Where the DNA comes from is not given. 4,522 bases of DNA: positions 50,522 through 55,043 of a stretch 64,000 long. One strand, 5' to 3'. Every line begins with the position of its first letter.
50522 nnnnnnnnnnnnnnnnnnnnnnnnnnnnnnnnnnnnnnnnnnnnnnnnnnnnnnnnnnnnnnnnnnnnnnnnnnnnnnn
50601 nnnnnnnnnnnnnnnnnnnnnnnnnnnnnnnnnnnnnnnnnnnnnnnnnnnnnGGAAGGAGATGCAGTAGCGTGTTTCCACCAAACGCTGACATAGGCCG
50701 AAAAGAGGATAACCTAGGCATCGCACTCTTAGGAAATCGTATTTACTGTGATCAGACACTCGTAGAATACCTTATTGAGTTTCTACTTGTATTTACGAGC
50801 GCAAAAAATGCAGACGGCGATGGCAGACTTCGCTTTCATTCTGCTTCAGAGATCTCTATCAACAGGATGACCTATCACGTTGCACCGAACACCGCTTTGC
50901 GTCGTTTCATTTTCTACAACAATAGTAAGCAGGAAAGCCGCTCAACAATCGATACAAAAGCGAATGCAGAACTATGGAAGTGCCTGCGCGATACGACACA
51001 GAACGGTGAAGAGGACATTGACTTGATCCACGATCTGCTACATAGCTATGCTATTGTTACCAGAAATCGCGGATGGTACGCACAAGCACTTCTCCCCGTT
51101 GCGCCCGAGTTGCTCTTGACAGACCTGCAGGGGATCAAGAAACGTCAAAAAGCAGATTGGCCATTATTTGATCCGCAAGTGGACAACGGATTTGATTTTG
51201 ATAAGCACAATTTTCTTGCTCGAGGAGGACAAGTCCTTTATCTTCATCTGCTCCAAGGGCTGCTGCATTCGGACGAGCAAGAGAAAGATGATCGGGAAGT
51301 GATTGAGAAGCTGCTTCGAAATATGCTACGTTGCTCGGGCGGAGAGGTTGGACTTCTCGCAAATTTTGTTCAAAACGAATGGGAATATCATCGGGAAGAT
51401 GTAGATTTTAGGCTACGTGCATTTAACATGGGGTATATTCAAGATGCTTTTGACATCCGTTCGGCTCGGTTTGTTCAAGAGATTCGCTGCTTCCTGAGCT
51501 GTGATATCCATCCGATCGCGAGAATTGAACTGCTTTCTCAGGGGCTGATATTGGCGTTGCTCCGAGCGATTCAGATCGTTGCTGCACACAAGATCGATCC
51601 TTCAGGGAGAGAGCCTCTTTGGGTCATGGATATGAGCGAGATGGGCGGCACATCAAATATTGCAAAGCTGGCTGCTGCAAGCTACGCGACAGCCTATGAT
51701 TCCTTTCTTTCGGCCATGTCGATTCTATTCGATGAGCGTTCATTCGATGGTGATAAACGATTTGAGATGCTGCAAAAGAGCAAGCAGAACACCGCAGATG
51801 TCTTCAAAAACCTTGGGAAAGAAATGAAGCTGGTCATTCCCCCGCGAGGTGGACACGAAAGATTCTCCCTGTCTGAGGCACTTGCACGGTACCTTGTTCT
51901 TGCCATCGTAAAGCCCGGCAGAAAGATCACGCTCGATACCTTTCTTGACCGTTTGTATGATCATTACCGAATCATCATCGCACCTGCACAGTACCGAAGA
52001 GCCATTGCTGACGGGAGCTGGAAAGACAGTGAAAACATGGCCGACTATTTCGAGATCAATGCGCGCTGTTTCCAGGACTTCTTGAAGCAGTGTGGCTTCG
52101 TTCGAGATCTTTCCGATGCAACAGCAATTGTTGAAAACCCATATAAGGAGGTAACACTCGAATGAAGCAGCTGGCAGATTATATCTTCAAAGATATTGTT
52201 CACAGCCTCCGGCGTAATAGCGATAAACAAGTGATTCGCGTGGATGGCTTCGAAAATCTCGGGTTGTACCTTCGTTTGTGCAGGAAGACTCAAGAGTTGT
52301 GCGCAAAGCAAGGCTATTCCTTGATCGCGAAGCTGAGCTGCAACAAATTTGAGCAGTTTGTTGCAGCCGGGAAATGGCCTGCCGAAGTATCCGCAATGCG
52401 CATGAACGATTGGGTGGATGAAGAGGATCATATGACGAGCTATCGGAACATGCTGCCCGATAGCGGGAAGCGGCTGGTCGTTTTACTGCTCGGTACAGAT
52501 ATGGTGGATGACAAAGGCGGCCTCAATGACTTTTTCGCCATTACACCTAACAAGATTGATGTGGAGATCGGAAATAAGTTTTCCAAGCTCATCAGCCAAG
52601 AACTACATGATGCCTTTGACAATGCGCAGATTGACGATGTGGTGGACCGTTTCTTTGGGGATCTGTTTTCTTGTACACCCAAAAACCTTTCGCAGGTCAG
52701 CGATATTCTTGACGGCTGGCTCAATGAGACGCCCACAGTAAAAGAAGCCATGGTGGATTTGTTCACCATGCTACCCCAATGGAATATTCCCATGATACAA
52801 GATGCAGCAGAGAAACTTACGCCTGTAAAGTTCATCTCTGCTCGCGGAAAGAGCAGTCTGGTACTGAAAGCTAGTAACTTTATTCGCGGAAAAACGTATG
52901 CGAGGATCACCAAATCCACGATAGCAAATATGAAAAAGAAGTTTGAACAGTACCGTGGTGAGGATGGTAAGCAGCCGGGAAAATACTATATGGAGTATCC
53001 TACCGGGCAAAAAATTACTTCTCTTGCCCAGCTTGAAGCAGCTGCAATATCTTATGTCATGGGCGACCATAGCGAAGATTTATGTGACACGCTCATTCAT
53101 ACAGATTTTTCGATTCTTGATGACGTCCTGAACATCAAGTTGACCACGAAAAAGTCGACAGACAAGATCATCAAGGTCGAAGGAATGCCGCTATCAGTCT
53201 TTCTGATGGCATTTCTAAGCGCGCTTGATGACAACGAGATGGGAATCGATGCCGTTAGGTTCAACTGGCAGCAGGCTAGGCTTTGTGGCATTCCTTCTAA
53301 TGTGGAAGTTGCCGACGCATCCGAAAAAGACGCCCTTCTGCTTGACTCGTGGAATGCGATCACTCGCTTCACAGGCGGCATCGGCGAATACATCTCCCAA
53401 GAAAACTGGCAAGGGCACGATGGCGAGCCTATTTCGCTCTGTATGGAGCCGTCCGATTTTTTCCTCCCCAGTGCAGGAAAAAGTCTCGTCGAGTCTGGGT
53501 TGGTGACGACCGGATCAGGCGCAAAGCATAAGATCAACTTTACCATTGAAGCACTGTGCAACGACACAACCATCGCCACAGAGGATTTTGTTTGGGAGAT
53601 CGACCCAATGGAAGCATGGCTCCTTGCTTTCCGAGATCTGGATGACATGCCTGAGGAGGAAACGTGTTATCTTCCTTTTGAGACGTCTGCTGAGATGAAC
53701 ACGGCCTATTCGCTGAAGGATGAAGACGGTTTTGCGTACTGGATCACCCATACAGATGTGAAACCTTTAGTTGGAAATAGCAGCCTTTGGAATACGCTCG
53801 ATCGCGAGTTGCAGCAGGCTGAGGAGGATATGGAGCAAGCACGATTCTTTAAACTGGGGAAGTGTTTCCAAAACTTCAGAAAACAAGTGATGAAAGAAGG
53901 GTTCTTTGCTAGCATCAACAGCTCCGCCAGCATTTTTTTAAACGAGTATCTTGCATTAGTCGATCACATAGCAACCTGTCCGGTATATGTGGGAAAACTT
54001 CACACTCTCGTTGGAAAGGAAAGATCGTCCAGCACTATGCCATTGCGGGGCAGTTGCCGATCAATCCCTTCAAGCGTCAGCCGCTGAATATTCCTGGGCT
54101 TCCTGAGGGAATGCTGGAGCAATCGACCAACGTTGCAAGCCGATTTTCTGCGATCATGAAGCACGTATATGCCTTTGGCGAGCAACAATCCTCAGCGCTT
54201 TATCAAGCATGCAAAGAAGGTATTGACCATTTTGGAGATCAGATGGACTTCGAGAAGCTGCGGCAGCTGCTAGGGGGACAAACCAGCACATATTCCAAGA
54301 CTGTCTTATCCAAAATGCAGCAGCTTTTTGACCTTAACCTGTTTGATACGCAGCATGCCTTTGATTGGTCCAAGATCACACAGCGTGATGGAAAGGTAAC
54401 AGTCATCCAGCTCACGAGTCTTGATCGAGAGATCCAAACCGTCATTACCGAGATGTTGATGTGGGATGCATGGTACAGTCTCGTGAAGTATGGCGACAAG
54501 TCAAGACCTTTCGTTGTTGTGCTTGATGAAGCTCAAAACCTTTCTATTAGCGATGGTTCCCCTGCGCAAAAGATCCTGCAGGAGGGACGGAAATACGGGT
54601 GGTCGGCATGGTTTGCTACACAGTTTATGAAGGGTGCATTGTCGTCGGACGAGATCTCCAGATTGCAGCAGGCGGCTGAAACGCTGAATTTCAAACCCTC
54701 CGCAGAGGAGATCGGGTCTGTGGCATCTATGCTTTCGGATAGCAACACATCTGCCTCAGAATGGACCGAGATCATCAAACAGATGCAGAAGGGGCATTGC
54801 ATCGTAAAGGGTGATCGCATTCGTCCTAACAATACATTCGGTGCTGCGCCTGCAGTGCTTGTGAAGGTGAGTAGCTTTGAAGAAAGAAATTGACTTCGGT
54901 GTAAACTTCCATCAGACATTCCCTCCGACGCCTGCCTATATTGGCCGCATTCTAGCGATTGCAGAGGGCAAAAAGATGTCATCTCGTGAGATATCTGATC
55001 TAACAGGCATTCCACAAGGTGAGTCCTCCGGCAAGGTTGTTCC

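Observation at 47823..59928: Seven-ORF operon pairing a cysteine-desulfurase-like enzyme with four P-loop/large proteins and a DUF4007-like protein: candidate hybrid or undescribed sulfur-linked defence system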

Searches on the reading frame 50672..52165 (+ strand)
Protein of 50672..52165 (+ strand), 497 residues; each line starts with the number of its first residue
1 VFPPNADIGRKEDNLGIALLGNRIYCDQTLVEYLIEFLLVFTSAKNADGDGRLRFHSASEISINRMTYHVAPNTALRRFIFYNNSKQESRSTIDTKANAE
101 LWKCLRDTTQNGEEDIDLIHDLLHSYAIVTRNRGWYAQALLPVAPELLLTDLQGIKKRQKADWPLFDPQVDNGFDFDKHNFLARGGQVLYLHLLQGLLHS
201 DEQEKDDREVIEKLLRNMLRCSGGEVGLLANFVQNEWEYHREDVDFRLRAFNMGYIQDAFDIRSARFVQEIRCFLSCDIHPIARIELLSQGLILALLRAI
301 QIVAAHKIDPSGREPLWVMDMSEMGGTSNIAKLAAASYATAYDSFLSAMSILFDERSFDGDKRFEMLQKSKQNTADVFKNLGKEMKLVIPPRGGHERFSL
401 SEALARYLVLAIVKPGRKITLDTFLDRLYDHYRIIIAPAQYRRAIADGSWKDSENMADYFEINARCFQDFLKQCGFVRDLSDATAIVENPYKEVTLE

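Call 5: search_protein_families(library=padloc, proteins=[window:50672-52165:+], max_evalue=0.01)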
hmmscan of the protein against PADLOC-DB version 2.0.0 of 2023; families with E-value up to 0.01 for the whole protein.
window:50672-52165:+ (497 aa): 4 families
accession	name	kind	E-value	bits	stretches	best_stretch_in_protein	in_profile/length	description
PDLC02799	SspG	-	1.1e-26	92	2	366-491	380-498/498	SspG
PDLC02802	SspG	-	1.4e-13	48.5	1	370-491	405-519/519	SspG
PDLC02801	SspG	-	1.5e-12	44.8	1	376-492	420-533/533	SspG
PDLC02800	SspG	-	3.7e-07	27.5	1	397-491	391-476/476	SspG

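Call 6: search_protein_families(library=ncbifam, proteins=[window:50672-52165:+], max_evalue=0.01)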
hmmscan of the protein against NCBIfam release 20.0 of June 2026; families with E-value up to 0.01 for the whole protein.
window:50672-52165:+ (497 aa): 1 family
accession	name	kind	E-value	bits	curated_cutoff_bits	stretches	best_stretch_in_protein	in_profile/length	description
NF047733.1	antiphage_MADS7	equivalog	0.00015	21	410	1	396-483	430-519/529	methylation-associated defense system protein MAD7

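Call 7: search_protein_families(library=pfam, proteins=[window:50672-52165:+], max_evalue=0.01)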
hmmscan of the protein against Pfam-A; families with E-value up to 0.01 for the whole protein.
window:50672-52165:+ (497 aa): 0 families

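Call 25: find_related_loci(query=A1, collection=genome_contigs, flank=10000)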
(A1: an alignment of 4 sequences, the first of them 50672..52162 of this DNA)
Query A1 (497 aa) in genome_contigs; peptide patterns used: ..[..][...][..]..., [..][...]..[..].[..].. (x = any residue, [..] = any of these).
101 stretches matched a pattern; 12 encode a relative of the query (tblastn E <= 1e-3); 12 distinct loci.
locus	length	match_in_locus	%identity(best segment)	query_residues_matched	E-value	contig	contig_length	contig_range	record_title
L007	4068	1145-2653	41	2-494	2e-109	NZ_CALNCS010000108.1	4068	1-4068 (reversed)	MAG: Alkalibaculum bacchi isolate SRR1561994_bin.82_CONCOCT_v1.1_MAG ERZ724031.9718, whole genome shotgun sequence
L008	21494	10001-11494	39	2-497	3e-105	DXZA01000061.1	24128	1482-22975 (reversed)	MAG TPA_asm: Tyzzerella sp. isolate HRGM_Genome_4014 HRGM_Genome_4014_61, whole genome shotgun sequence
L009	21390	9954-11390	39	15-494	1e-104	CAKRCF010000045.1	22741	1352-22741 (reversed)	MAG: uncultured Anaerobutyricum sp. isolate REFINED_METABAT215_TOP10_CONTIGS_1500_ASSEMBLY_K77_MERGED__Hadza_MoBio_hadza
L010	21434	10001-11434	38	15-494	9e-103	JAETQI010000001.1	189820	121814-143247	MAG: Lachnospiraceae bacterium isolate S26_Bin4 scaffold_48_2, whole genome shotgun sequence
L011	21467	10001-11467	38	7-494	4e-101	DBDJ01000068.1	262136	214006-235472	MAG TPA_asm: Lachnospiraceae bacterium UBA935 UBA935_contig_124, whole genome shotgun sequence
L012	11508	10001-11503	34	2-494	9e-83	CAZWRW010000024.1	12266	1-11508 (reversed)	MAG TPA_asm: uncultured Ruminococcus sp. isolate SRP222552_co1_20 genome assembly, contig: NODE_4370_length_12266_cov_9.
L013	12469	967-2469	34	11-494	9e-81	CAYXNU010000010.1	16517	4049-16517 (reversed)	MAG TPA_asm: uncultured Ruminococcus sp. isolate SRP222552_co1_124 genome assembly, contig: NODE_2388_length_16517_cov_1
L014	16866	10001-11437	37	19-497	1e-105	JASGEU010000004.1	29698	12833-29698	MAG: Mobilitalea sp. isolate 7M009 JMF-2106-05-0007A.bin.9_3, whole genome shotgun sequence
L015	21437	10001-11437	38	15-494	4e-105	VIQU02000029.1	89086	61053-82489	Lachnospiraceae bacterium MD308 11_Assembly.final.scaffolds_scaffold29.1, whole genome shotgun sequence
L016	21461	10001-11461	32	2-497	1e-80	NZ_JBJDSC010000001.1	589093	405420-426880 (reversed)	Fusobacterium sp. MFO224 1, whole genome shotgun sequence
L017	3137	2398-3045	39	11-202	3e-38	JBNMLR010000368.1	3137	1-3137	MAG: Butyribacter sp. isolate CM_BacBut1159.12 k141_459187_length_3137_cov_6.0000, whole genome shotgun sequence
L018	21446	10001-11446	38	15-497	7e-97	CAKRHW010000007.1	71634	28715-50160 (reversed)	MAG: uncultured Lachnospiraceae bacterium isolate REFINED_METABAT215_TOP10_CONTIGS_1500_ASSEMBLY_K77_MERGED__Nepal_MoBio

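Call 28: search_protein_families(library=padloc, proteins=[L009:801-2552:+, L009:2554-3414:+, L009:3417-7013:+, L016:781-2544:+, L016:2531-3445:+, L016:3449-7069:+, L012:890-2605:+], max_evalue=0.001)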
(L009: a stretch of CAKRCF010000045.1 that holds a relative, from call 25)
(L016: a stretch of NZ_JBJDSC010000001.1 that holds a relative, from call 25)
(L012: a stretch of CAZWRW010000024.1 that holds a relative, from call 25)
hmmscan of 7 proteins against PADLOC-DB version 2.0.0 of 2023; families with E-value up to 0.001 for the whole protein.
L009:801-2552:+ (583 aa): 4 families
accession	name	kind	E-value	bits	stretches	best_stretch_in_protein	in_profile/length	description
PDLC02510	BrxP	-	1.3e-82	276.3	1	64-581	20-516/779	BrxP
PDLC02782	SspD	-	5.6e-14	50.5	1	188-359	4-173/277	SspD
PDLC02662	DndC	-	4.3e-09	33.9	1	259-338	123-210/481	DndC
PDLC02661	DndC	-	3.3e-07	27.6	1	187-339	26-207/468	DndC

L009:2554-3414:+ (286 aa): 10 families
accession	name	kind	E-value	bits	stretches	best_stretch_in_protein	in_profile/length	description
PDLC02768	SspB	-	2e-59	199.3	1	11-284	5-295/295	SspB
PDLC02769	SspB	-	8.8e-58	193.9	1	9-269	3-278/282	SspB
PDLC02766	SspB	-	9.9e-50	167.5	1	8-267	2-279/285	SspB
PDLC02762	SspB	-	6.8e-46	154.9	1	9-285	3-292/293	SspB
PDLC02760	SspB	-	8.9e-46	154.6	1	8-251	3-250/269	SspB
PDLC02765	SspB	-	4.7e-32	110.2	1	9-253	4-266/292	SspB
PDLC02764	SspB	-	6.4e-31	105.7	1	10-254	2-252/276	SspB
PDLC02763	SspB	-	6.6e-30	102.7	1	8-254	6-246/279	SspB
PDLC02767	SspB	-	1.5e-10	39.2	1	8-164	7-171/295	SspB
PDLC02761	SspB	-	6.8e-08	30.2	1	72-162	101-196/340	SspB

L009:3417-7013:+ (1198 aa): 14 families
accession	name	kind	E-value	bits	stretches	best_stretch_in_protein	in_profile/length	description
PDLC02779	SspC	-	4.9e-107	357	2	228-1125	155-1049/1054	SspC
PDLC02781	SspC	-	1.6e-101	338.8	2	250-1129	169-1060/1104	SspC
PDLC02775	SspC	-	1.2e-89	299.3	2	230-1124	167-1056/1064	SspC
PDLC02780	SspC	-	1.3e-78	263.1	2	246-1125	156-1021/1045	SspC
PDLC02778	SspC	-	6.2e-69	230.8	2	233-1120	146-1040/1053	SspC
PDLC02777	SspC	-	2.8e-49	166.1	2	246-1120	163-1036/1097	SspC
PDLC02776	SspC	-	4.2e-49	165.2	2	254-1034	122-884/1039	SspC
PDLC02478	BrxC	-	1e-38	130.6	1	221-875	154-822/1108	BrxC-PglY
PDLC02774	SspC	-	2.6e-38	129.4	1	230-1124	132-1023/1065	SspC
PDLC02773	SspC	-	4.4e-26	89.2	1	254-908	151-802/1011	SspC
PDLC02771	SspC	-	9.5e-19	65.1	2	253-444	177-387/828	SspC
PDLC02480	BrxC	-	1.8e-08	30.2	1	37-503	31-473/1389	BrxC-PglY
PDLC02475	BrxC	-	1.9e-08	30.5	1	244-463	237-440/937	BrxC-PglY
PDLC04140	mad8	-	0.00061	17.4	0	59-377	25-299/314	mads_8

L016:781-2544:+ (587 aa): 7 families
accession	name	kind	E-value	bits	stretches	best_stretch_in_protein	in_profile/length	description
PDLC02510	BrxP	-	1.2e-73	246.7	1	62-578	21-520/779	BrxP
PDLC02782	SspD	-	3.3e-14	51.3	1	179-306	3-130/277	SspD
PDLC02662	DndC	-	3.7e-13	47.3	1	178-337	29-212/481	DndC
PDLC02661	DndC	-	1.7e-10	38.5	1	178-337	25-208/468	DndC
PDLC02659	DndC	-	5.1e-07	26.7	1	178-330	31-201/586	DndC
PDLC02660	DndC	-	5.1e-07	26.7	1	178-330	31-201/586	DndC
PDLC03333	MTase_II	-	1e-06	25.7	1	179-372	46-255/544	Type II methyltransferase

L016:2531-3445:+ (304 aa): 10 families
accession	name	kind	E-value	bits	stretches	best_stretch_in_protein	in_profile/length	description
PDLC02768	SspB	-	9.6e-62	206.9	1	5-281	2-282/295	SspB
PDLC02769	SspB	-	1.3e-57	193.4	1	5-276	2-277/282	SspB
PDLC02766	SspB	-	1.2e-52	177.1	1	4-274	1-278/285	SspB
PDLC02762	SspB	-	6.4e-46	155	1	5-293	2-292/293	SspB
PDLC02760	SspB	-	1.9e-42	143.7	1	4-261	2-252/269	SspB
PDLC02764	SspB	-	2.8e-32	110.2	1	6-272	1-264/276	SspB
PDLC02763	SspB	-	5.6e-26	89.8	1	5-283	6-269/279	SspB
PDLC02765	SspB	-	4.4e-24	84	1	5-198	3-200/292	SspB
PDLC02767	SspB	-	1.3e-10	39.4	1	5-138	7-139/295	SspB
PDLC02761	SspB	-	2.3e-10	38.3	1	81-261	109-301/340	SspB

L016:3449-7069:+ (1206 aa): 14 families
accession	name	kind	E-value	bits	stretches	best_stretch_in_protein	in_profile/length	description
PDLC02779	SspC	-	3.7e-108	360.7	2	215-962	156-887/1054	SspC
PDLC02781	SspC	-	4.2e-95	317.5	1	15-1160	3-1083/1104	SspC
PDLC02775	SspC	-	3.8e-88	294.4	2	215-1129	166-1056/1064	SspC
PDLC02780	SspC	-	2.1e-83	279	2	222-1136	147-1027/1045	SspC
PDLC02778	SspC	-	1.7e-76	255.8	2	218-962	145-886/1053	SspC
PDLC02777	SspC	-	1.9e-55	186.5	2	217-962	149-888/1097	SspC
PDLC02774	SspC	-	1.8e-50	169.7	1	218-962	134-869/1065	SspC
PDLC02776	SspC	-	4.4e-48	161.8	1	223-963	107-827/1039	SspC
PDLC02478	BrxC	-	4e-40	135.3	1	214-877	161-823/1108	BrxC-PglY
PDLC02770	SspC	-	4e-37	125.8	1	227-1132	151-1037/1047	SspC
PDLC02773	SspC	-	9.1e-36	121.2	1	237-787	149-688/1011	SspC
PDLC02772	SspC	-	5.2e-25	85.6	1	221-1126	161-1059/1123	SspC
PDLC02771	SspC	-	1.7e-23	80.8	2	230-419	169-379/828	SspC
PDLC02480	BrxC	-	2.3e-16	56.3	1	31-524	33-516/1389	BrxC-PglY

L012:890-2605:+ (571 aa): 7 families
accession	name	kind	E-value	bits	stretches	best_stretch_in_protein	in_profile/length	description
PDLC02510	BrxP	-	3.2e-80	268.4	1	61-567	23-512/779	BrxP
PDLC02782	SspD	-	2.2e-14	51.8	1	176-307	3-134/277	SspD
PDLC02662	DndC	-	3.5e-12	44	1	175-335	29-213/481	DndC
PDLC02661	DndC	-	9.4e-11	39.3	1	175-334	25-208/468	DndC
PDLC02659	DndC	-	3e-06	24.2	1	175-327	31-201/586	DndC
PDLC02660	DndC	-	3e-06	24.2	1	175-327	31-201/586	DndC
PDLC03333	MTase_II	-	1.3e-05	22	1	175-371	45-257/544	Type II methyltransferase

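Call 29: search_protein_families(library=pfam, proteins=[L009:801-2552:+, L009:2554-3414:+, L009:3417-7013:+, L016:781-2544:+, L016:2531-3445:+, L016:3449-7069:+, L012:890-2605:+], max_evalue=0.001)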
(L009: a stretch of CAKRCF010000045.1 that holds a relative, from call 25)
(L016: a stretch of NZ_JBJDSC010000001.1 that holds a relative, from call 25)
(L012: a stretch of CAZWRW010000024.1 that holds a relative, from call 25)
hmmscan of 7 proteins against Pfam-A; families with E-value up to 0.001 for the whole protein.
L009:801-2552:+ (583 aa): 3 families
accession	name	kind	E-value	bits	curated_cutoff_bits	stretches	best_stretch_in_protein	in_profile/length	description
PF01507.26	PAPS_reduct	-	1.8e-32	113.2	22.5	1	186-361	2-174/175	Phosphoadenosine phosphosulfate reductase domain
PF12838.12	Fer4_7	-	2.1e-07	31.7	27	1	523-565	2-46/52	4Fe-4S dicluster domain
PF00037.32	Fer4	-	0.00022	21.3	21.1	1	522-539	7-24/24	4Fe-4S binding domain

L009:2554-3414:+ (286 aa): 1 family
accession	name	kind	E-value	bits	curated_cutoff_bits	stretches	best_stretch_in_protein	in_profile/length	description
PF13182.11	DUF4007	-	1.5e-83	280.7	27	1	9-284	1-288/288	Protein of unknown function (DUF4007)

L009:3417-7013:+ (1198 aa): 0 families

L016:781-2544:+ (587 aa): 1 family
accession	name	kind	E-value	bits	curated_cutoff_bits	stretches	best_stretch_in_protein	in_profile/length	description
PF01507.26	PAPS_reduct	-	2.2e-29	103.2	22.5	1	177-358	1-174/175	Phosphoadenosine phosphosulfate reductase domain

L016:2531-3445:+ (304 aa): 1 family
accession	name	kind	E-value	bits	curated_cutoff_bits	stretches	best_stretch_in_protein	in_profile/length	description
PF13182.11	DUF4007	-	6.6e-85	285.1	27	1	6-292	1-288/288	Protein of unknown function (DUF4007)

L016:3449-7069:+ (1206 aa): 0 families

L012:890-2605:+ (571 aa): 2 families
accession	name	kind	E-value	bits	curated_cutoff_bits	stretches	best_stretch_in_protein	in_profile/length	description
PF01507.26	PAPS_reduct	-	4.8e-29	102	22.5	1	175-355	2-174/175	Phosphoadenosine phosphosulfate reductase domain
PF02540.23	NAD_synthase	-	0.00013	21.6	21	1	156-199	2-45/242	NAD synthase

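Call 57: search_protein_families(library=pfam, proteins=[L009:11405-16708:+], max_evalue=0.01)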
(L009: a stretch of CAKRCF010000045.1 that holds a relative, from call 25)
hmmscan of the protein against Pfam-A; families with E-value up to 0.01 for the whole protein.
L009:11405-16708:+ (1768 aa): 9 families
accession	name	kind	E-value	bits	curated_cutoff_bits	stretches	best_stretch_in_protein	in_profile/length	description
PF01935.23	DUF87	-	1.2e-08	35.8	23.2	1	1406-1626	4-215/220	Helicase HerA, central domain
PF13401.12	AAA_22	-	1.8e-05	25.5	27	0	1425-1479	5-59/130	AAA domain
PF10412.15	TrwB_AAD_bind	-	4.4e-05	23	20.5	1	1422-1465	12-55/387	Type IV secretion-system coupling protein DNA-binding domain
PF20720.3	nSTAND3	-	0.00082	19.5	27.2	0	1424-1455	16-47/155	Novel STAND NTPase 3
PF13245.12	AAA_19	-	0.0013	19.4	25.1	0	1423-1453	9-39/134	AAA domain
PF05872.18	HerA_C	-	0.0018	17.5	22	1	1420-1458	16-54/502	Helicase HerA-like C-terminal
PF01580.24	FtsK_SpoIIIE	-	0.0019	18.1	24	1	1416-1464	31-82/221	FtsK/SpoIIIE family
PF05707.18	Zot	-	0.0019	18.1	20.3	0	1617-1689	63-133/197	Zonular occludens toxin (Zot)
PF05729.18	NACHT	-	0.0039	17.5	26.7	0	1427-1470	2-45/167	NACHT domain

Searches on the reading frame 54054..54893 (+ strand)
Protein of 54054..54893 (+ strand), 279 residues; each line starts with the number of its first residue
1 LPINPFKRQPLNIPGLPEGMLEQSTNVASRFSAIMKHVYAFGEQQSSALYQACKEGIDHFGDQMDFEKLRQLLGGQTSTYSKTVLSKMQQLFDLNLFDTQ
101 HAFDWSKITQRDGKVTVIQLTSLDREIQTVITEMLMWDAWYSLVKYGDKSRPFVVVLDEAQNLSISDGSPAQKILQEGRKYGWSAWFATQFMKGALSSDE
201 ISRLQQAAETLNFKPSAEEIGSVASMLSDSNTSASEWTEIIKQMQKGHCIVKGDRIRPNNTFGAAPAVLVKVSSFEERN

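Call 5: search_protein_families(library=padloc, proteins=[window:54054-54893:+], max_evalue=0.01)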
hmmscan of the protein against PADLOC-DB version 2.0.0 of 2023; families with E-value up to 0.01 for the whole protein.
window:54054-54893:+ (279 aa): 10 families
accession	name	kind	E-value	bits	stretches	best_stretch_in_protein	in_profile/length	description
PDLC02684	DndH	-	3.3e-45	152.2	1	1-194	1436-1640/1715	DndH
PDLC02685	DndH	-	1.1e-16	57.8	1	23-192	1415-1601/1678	DndH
PDLC02679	DndH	-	2.4e-07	26.6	1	87-193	1520-1632/1711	DndH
PDLC02682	DndH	-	5.6e-07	25.3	1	112-199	1521-1614/1686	DndH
PDLC04140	mad8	-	1.3e-06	26.2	1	24-194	86-236/314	mads_8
PDLC04105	HerA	-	1.6e-05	21.7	1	109-254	375-525/576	-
PDLC02681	DndH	-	0.00011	17.9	1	112-195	1466-1555/1631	DndH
PDLC02683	DndH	-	0.00014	17.8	1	12-193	1187-1310/1389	DndH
PDLC04102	HerA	-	0.0044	13.4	1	96-190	456-551/654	-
PDLC04100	HerA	-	0.0057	13.4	1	56-191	353-488/580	-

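Call 6: search_protein_families(library=ncbifam, proteins=[window:54054-54893:+], max_evalue=0.01)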
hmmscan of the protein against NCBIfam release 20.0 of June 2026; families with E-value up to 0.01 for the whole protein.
window:54054-54893:+ (279 aa): 3 families
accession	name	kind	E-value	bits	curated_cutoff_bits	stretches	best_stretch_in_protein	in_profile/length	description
TIGR00929.1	VirB4_CagE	subfamily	0.0007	17.9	643.1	1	3-217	500-702/792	VirB4 family type IV secretion/conjugal transfer ATPase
NF053655.1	CedD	equivalog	0.0018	17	600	1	95-190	363-458/527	DNA-translocating ATPase CedD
TIGR02746.1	TraC-F-type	equivalog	0.0029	15.5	567.05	1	26-199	512-692/800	type IV secretion system protein TraC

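Call 7: search_protein_families(library=pfam, proteins=[window:54054-54893:+], max_evalue=0.01)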
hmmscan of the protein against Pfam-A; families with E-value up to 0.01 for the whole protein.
window:54054-54893:+ (279 aa): 1 family
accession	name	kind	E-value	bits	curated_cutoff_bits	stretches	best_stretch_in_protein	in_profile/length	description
PF12696.13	TraG-D_C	-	0.0096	16.3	22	0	152-192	1-39/126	TraM recognition site of TraD and TraG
